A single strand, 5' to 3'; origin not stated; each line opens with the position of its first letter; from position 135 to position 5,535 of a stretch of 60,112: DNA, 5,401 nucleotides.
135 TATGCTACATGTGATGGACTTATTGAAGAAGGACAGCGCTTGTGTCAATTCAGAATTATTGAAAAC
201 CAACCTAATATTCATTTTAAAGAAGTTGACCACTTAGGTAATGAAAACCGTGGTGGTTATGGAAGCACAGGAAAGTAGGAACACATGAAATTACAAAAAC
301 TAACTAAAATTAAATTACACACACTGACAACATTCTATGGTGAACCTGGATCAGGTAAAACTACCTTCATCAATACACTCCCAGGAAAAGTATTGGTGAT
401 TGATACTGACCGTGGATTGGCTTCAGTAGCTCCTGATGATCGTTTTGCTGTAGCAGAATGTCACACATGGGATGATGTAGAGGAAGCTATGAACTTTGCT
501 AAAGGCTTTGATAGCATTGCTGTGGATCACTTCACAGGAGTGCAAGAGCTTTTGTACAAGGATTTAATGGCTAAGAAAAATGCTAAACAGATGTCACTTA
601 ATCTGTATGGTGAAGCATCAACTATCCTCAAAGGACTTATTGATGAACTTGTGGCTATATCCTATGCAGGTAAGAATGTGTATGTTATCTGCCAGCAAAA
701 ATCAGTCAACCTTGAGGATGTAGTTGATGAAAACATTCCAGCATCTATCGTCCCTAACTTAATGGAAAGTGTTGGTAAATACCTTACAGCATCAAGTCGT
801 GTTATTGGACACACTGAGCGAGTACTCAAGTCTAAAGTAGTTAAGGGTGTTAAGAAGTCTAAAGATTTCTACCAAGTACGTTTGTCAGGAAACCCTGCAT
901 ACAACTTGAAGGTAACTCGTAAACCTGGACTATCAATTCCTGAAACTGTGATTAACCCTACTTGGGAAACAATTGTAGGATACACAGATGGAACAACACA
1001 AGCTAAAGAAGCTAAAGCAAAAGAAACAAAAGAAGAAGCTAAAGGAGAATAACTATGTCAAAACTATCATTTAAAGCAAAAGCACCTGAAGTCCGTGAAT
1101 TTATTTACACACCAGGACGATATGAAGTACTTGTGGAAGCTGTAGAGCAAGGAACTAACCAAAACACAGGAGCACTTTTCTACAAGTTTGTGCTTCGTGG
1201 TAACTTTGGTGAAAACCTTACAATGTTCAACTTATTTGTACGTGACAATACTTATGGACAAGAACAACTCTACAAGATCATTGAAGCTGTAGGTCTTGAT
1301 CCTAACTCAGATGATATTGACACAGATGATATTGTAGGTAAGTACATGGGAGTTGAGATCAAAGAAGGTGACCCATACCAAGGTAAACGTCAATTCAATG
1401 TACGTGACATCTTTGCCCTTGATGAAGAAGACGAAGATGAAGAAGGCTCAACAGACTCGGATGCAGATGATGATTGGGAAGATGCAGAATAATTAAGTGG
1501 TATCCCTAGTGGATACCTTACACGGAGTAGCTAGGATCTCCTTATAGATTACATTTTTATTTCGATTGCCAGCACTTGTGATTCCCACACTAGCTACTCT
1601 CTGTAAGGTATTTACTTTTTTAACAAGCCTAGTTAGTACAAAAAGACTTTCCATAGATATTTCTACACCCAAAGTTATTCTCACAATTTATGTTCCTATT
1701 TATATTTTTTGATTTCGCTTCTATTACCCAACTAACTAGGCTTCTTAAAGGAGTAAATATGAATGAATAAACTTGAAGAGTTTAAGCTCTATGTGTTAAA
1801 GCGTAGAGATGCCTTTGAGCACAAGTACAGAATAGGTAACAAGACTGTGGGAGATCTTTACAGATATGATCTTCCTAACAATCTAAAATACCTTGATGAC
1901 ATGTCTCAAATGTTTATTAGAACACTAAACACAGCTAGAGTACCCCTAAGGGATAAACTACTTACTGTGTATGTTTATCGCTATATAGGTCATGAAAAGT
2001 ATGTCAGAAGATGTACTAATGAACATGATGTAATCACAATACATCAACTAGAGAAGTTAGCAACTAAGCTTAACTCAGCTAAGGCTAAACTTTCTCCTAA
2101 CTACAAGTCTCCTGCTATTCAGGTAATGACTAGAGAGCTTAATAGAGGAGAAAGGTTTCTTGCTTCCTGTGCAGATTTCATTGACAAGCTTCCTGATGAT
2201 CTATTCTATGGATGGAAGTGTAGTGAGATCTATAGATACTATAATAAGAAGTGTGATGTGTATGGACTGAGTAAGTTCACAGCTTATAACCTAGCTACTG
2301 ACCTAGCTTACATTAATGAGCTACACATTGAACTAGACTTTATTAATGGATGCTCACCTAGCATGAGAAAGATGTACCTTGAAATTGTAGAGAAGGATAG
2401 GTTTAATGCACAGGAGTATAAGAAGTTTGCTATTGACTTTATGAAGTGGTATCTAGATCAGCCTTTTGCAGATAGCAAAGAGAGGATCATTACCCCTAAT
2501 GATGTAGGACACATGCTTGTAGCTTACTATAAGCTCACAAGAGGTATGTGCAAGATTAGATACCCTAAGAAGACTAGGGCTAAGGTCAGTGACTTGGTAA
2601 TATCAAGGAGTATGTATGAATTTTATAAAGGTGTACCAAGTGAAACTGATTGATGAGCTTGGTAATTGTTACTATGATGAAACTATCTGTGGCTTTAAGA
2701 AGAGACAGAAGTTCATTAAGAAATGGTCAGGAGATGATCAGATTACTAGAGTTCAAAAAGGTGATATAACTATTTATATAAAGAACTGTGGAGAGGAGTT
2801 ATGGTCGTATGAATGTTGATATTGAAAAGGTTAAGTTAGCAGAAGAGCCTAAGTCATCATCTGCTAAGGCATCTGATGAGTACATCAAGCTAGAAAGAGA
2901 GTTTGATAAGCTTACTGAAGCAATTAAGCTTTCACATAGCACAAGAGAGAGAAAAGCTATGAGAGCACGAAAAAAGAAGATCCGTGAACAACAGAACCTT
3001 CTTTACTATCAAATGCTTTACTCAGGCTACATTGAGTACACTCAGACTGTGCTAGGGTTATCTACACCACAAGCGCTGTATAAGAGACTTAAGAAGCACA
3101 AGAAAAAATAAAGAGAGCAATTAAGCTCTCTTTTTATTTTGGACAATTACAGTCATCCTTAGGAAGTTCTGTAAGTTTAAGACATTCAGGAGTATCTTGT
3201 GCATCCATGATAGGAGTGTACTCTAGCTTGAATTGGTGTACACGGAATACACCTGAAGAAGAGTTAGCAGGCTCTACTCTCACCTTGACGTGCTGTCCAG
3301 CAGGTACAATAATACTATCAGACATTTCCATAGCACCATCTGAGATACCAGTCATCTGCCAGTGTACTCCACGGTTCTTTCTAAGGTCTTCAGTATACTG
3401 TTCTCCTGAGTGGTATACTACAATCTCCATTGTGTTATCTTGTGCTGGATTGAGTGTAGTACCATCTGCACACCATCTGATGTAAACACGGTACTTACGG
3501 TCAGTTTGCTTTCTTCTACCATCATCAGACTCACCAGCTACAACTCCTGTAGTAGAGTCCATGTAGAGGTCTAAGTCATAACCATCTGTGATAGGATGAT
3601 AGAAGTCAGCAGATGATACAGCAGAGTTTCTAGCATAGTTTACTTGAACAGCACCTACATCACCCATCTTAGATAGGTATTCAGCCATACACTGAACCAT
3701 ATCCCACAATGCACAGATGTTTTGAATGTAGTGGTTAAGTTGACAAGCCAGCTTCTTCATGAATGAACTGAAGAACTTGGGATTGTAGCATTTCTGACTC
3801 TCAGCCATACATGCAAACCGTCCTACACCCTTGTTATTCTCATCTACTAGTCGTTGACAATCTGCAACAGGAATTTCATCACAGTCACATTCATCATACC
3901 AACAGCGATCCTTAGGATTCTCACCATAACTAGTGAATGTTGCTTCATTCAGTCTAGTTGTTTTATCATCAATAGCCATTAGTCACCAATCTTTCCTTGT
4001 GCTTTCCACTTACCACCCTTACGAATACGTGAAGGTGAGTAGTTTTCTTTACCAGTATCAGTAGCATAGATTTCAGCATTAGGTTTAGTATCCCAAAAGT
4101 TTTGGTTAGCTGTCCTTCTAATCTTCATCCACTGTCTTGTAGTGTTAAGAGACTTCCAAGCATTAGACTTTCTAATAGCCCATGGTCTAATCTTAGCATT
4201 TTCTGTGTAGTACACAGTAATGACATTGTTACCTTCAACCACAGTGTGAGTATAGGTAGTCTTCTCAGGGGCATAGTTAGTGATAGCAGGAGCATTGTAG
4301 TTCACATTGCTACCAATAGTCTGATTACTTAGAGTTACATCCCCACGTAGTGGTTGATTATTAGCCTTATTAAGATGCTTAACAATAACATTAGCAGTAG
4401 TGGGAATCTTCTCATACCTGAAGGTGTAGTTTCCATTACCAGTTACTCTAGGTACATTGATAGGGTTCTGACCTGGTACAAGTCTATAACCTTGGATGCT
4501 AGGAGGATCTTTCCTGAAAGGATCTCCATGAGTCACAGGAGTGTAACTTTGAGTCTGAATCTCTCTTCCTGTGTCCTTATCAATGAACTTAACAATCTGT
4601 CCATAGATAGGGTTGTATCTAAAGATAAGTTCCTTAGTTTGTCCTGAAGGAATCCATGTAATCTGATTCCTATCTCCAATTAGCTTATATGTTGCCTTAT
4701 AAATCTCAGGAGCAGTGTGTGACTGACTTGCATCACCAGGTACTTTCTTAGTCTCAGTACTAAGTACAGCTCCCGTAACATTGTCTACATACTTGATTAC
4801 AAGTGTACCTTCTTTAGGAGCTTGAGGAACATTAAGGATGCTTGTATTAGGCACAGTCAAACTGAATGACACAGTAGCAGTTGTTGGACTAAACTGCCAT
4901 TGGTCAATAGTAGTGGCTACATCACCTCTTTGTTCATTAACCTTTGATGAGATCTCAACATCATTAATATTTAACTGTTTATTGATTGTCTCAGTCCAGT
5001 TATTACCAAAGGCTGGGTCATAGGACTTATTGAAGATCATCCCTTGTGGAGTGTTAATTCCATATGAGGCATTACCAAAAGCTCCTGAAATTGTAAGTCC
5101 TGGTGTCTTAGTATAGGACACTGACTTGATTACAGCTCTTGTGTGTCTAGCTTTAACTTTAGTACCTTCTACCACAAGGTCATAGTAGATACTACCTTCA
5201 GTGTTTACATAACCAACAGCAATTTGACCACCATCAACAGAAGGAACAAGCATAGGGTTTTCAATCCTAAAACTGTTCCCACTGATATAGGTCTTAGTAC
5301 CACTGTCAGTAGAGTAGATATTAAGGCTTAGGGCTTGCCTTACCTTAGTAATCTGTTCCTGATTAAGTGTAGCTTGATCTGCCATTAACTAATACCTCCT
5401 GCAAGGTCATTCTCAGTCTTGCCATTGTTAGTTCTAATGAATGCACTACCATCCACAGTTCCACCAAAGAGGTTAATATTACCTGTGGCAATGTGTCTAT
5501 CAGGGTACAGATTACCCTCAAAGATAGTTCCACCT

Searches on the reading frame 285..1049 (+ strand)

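Call 22: search_protein_families(library=phrogs, proteins=[window:285-1049:+], max_evalue=0.0001)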
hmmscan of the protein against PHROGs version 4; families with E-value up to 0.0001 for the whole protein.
window:285-1049:+ (255 aa): 1 family
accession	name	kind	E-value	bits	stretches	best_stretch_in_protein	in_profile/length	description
phrog_124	-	DNA, RNA and nucleotide metabolism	1.2e-36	127.9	1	6-252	37-276/382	Sak4-like ssDNA annealing protein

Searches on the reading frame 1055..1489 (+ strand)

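Call 22: search_protein_families(library=phrogs, proteins=[window:1055-1489:+], max_evalue=0.0001)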
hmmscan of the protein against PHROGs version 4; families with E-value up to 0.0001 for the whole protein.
window:1055-1489:+ (145 aa): 4 families
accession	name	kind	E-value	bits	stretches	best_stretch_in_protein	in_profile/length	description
phrog_3724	-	unknown function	4.1e-14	53.6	1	20-144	28-153/285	-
phrog_378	-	DNA, RNA and nucleotide metabolism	2.3e-09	38.7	1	19-128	20-141/163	single strand DNA binding protein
phrog_14876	-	DNA, RNA and nucleotide metabolism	4.4e-07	31.1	1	19-144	37-162/183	DNA polymerase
phrog_2300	-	unknown function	6.1e-05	23.9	1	66-130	106-169/347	-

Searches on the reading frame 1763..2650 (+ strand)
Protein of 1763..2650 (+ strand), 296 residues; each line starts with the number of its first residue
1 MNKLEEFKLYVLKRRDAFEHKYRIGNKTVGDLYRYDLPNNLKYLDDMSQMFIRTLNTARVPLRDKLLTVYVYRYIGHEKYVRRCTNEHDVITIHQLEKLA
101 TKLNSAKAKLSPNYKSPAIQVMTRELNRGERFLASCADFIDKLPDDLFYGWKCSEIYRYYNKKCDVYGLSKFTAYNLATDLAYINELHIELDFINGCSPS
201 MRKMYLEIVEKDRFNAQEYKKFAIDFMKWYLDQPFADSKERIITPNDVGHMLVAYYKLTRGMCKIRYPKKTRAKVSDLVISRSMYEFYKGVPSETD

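Call 22: search_protein_families(library=phrogs, proteins=[window:1763-2650:+], max_evalue=0.0001)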
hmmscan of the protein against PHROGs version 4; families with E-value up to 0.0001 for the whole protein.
window:1763-2650:+ (296 aa): 0 families

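Call 25: search_protein_families(library=pfam, proteins=[window:1763-2650:+], max_evalue=0.01)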
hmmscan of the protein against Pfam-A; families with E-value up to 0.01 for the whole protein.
window:1763-2650:+ (296 aa): 1 family
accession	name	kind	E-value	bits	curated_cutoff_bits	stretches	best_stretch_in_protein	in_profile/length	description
PF18723.6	HMUDK_hel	-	3e-06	27.2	25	1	10-248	10-250/281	5-hmdU DNA kinase, helical domain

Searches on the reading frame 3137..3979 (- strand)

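Call 22: search_protein_families(library=phrogs, proteins=[window:3137-3979:-], max_evalue=0.0001)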
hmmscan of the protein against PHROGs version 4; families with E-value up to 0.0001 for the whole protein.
window:3137-3979:- (281 aa): 0 families

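Call 25: search_protein_families(library=pfam, proteins=[window:3137-3979:-], max_evalue=0.01)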
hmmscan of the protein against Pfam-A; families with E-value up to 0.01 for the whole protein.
window:3137-3979:- (281 aa): 1 family
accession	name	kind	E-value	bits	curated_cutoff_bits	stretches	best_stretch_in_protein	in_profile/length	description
PF12158.14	DUF3592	-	0.003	18.6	25.3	0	143-241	1-75/84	Domain of unknown function (DUF3592)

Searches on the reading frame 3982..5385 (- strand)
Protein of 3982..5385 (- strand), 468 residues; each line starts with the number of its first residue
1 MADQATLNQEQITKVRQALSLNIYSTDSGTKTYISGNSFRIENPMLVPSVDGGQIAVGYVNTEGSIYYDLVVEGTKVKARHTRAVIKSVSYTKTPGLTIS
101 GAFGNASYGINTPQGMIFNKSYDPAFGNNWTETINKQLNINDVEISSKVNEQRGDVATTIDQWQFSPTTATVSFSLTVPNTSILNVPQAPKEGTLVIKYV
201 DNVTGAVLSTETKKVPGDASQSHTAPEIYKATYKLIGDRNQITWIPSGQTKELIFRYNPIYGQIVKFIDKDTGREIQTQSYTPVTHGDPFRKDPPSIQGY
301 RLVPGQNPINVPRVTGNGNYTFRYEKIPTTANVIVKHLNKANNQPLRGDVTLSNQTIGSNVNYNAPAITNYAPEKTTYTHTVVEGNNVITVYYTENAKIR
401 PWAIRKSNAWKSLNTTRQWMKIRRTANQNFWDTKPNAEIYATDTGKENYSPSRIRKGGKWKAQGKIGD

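Call 22: search_protein_families(library=phrogs, proteins=[window:3982-5385:-], max_evalue=0.0001)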
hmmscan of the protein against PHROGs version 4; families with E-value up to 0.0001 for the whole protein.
window:3982-5385:- (468 aa): 2 families
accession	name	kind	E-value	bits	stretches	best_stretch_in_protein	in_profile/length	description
phrog_7782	-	unknown function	3.4e-12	47.4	1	397-468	178-244/244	-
phrog_15030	-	unknown function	5.6e-09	36.7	1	389-467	181-254/255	-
